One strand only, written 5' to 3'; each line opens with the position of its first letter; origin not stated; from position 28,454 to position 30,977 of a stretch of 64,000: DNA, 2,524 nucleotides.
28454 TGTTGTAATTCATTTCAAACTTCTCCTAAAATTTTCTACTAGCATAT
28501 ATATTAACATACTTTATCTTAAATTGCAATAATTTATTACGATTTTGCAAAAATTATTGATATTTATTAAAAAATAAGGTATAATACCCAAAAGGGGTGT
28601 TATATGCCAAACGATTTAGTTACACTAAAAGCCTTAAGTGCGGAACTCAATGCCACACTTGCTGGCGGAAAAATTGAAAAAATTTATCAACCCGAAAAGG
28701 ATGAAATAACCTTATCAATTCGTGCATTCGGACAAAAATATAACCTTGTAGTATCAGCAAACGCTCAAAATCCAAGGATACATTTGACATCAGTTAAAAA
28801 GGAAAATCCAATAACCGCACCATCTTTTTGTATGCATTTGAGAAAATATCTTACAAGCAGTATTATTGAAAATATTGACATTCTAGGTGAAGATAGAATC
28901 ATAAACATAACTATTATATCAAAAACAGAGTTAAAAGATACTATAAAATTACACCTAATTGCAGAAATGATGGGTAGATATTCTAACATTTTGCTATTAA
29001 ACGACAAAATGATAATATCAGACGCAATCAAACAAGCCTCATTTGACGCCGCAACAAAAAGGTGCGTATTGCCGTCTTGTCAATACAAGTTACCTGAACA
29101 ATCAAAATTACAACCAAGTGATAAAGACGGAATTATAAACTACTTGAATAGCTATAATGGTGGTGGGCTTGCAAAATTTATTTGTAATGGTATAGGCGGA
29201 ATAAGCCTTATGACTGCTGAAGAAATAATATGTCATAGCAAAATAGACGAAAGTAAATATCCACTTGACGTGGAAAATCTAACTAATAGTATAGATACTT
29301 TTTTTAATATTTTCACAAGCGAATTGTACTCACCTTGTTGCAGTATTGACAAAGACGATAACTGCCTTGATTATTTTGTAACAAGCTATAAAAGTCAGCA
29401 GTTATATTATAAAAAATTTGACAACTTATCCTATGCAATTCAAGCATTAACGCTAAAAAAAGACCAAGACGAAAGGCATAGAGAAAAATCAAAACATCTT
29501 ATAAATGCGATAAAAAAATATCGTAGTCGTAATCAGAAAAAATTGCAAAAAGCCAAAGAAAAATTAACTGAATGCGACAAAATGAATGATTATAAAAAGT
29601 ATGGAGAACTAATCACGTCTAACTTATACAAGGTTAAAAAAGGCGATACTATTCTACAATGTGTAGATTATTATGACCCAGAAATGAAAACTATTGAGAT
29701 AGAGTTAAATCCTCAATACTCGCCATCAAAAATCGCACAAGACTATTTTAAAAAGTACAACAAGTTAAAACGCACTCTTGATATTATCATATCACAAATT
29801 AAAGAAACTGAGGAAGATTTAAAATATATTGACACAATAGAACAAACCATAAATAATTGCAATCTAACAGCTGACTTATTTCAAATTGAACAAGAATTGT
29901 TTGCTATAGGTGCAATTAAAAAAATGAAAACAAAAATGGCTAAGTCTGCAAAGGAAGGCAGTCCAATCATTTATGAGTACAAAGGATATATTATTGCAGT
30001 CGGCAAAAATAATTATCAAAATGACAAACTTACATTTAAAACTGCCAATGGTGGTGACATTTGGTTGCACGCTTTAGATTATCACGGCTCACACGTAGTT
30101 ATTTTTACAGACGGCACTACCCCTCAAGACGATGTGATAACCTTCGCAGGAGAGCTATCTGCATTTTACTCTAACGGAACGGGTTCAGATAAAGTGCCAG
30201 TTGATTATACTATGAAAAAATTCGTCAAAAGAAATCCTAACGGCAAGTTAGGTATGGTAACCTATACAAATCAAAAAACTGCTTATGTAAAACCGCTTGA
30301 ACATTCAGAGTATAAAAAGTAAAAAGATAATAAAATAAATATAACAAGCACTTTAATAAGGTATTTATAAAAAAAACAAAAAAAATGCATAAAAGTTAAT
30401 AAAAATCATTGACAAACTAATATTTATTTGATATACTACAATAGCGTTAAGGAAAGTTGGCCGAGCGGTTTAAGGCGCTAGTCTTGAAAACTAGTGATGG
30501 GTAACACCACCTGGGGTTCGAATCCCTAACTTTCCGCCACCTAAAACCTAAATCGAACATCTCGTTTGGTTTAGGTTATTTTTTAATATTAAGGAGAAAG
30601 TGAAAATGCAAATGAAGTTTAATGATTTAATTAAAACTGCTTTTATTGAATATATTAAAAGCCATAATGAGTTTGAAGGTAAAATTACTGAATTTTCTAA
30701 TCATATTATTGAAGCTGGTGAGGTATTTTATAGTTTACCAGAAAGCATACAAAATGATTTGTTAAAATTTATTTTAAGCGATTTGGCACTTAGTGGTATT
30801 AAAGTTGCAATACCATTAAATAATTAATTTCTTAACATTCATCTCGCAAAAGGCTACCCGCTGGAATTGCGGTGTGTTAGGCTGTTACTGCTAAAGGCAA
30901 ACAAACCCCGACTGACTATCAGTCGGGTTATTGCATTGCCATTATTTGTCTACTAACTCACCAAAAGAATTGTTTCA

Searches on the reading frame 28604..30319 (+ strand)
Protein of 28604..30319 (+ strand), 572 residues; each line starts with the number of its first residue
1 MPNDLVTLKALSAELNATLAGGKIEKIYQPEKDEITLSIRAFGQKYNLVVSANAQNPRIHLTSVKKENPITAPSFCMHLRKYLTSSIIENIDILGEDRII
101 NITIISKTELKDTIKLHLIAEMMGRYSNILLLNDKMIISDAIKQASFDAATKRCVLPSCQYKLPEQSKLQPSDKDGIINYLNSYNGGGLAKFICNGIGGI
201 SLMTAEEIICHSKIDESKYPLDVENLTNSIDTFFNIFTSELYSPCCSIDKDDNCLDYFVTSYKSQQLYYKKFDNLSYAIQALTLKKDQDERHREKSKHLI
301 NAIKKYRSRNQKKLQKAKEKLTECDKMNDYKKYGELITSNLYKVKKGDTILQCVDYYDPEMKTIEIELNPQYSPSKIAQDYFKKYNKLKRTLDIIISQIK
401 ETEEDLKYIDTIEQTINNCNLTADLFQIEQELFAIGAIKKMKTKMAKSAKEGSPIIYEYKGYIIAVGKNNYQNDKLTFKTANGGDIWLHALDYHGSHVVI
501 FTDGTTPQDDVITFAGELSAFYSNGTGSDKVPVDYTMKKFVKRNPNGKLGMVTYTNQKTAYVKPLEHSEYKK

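Call 10: find_related_loci(query=window:28604-30319:+, collection=genome_contigs, flank=6000)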
Query window:28604-30319:+ (572 aa) in genome_contigs; peptide patterns used: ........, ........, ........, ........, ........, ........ (x = any residue, [..] = any of these).
197 stretches matched a pattern; 87 encode a relative of the query (tblastn E <= 1e-3); the best 80 are kept; 79 distinct loci.
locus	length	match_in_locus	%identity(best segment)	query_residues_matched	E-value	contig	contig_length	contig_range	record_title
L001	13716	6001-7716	77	1-572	0e+0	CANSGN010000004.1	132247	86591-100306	MAG TPA_asm: uncultured Clostridia bacterium isolate SRR15634022_bin.6_metawrap_v1.3_MAG genome assembly, contig: NODE.7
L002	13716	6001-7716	78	1-572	0e+0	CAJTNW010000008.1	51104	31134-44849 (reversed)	MAG TPA_asm: uncultured Christensenella sp. isolate MGBC100798 genome assembly, contig: MGBC100798.8, whole genome shotg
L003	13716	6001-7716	76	1-572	0e+0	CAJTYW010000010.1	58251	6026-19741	MAG TPA_asm: uncultured Christensenella sp. isolate MGBC121002 genome assembly, contig: MGBC121002.10, whole genome shot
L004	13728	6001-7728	62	1-572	0e+0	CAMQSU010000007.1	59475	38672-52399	MAG TPA_asm: uncultured Clostridia bacterium isolate ERR3139990_bin.10_metaWRAP_v1.3_MAG genome assembly, contig: ERZ474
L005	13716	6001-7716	77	1-572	0e+0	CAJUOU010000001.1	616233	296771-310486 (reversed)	MAG TPA_asm: uncultured Christensenellaceae bacterium isolate MGBC162486 genome assembly, contig: MGBC162486.1, whole ge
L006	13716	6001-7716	47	1-572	9e-169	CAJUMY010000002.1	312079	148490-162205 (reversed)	MAG TPA_asm: uncultured Christensenellaceae bacterium isolate MGBC161649 genome assembly, contig: MGBC161649.2, whole ge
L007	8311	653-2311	42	1-571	1e-130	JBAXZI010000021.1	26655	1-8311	MAG: Clostridia bacterium isolate SO_2016_CLC_T1_39 scaffold00922_PH3_Jul14_2016, whole genome shotgun sequence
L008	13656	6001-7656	39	1-572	7e-115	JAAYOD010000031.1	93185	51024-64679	MAG: Clostridiales bacterium isolate AS21ysBPME_320 130087_AS21, whole genome shotgun sequence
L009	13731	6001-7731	39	1-566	5e-107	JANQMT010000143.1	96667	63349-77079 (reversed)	MAG: Clostridia bacterium isolate PL25b_bin.38 k99_3247080, whole genome shotgun sequence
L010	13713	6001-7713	36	1-568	7e-106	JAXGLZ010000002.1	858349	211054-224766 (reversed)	MAG: Christensenellales bacterium isolate AnMBR.bin220 bin220_2, whole genome shotgun sequence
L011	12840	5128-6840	36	1-568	1e-105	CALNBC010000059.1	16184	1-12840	MAG TPA_asm: uncultured Clostridia bacterium isolate SRR1561994_bin.85_CONCOCT_v1.1_MAG genome assembly, contig: ERZ7240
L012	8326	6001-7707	36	1-566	3e-105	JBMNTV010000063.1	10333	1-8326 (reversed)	MAG: Christensenellales bacterium isolate SBF912SR6HQ0001 scaffold_11885_c1, whole genome shotgun sequence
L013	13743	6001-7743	36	1-567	6e-103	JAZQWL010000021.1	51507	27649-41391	MAG: Eubacteriales bacterium isolate T1900045166_TC20190160.MAGScoT_cleanbin_000008 SGB_5140_k141_732028, whole genome s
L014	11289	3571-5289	36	1-571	4e-103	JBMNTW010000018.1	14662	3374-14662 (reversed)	MAG: Christensenellales bacterium isolate SBF912SR1HQ0054 scaffold_13717_c1, whole genome shotgun sequence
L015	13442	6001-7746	37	1-566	7e-102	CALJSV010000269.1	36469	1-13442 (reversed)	MAG: uncultured Clostridia bacterium isolate R1_Bin_METABAT__56_1 genome assembly, contig: c_000001239533, whole genome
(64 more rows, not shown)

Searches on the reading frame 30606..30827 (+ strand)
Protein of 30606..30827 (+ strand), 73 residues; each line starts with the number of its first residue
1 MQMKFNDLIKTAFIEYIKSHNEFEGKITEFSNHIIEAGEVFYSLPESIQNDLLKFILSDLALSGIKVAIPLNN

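Call 19: find_encoding_contigs(protein=window:30606-30827:+, flank=2500, max_places=10)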
Protein window:30606-30827:+ (73 aa): 23 contigs read that carry it; 10 places shown.
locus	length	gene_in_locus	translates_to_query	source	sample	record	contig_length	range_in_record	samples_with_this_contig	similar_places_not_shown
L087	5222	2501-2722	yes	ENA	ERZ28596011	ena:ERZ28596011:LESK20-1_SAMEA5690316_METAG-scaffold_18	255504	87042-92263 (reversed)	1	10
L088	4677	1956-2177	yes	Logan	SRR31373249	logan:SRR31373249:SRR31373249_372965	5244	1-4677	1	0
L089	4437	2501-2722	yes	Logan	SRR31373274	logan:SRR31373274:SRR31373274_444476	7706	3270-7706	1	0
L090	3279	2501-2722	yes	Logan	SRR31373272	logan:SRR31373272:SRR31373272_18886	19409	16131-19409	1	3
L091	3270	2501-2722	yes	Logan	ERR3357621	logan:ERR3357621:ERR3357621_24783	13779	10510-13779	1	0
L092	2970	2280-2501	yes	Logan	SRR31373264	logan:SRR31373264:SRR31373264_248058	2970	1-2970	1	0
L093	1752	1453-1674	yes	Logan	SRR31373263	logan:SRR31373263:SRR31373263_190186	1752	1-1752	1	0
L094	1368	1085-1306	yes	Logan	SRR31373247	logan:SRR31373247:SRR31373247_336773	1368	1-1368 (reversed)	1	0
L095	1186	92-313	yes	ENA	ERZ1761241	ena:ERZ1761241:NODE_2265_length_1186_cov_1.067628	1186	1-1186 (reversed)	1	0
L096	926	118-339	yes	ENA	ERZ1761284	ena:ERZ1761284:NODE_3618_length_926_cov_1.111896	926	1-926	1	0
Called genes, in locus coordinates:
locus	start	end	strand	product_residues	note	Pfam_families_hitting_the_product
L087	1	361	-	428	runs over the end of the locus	PF05697:Trigger_N, PF00254:FKBP_C, PF05698:Trigger_C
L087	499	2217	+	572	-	PF05833:NFACT_N, PF05670:NFACT-R_1 (weak)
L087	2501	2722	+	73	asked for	-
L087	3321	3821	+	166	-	-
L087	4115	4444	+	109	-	PF00583:Acetyltransf_1, PF13508:Acetyltransf_7 (weak)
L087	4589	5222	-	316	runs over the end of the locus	PF08867:FRG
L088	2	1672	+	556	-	?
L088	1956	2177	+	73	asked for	-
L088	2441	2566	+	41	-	-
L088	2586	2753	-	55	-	-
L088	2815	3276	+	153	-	-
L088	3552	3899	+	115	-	PF00583:Acetyltransf_1, PF13508:Acetyltransf_7 (weak)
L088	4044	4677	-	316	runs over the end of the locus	PF08867:FRG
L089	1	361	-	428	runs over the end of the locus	PF05697:Trigger_N, PF00254:FKBP_C, PF05698:Trigger_C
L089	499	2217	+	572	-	PF05833:NFACT_N, PF05670:NFACT-R_1 (weak)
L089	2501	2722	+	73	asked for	-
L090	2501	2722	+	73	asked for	-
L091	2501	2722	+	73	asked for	-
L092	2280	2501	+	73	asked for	-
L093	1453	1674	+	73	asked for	-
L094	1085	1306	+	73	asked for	-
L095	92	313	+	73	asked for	-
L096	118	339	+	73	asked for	-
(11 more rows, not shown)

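Call 47: search_protein_families(library=pfam, proteins=[window:30606-30824:+], max_evalue=0.01)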
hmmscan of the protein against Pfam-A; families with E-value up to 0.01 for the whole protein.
window:30606-30824:+ (73 aa): 1 family
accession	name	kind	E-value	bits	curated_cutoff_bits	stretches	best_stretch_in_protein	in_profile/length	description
PF18882.5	DUF5647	-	0.0091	16.2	27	0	4-28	4-28/79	Family of unknown function (DUF5647)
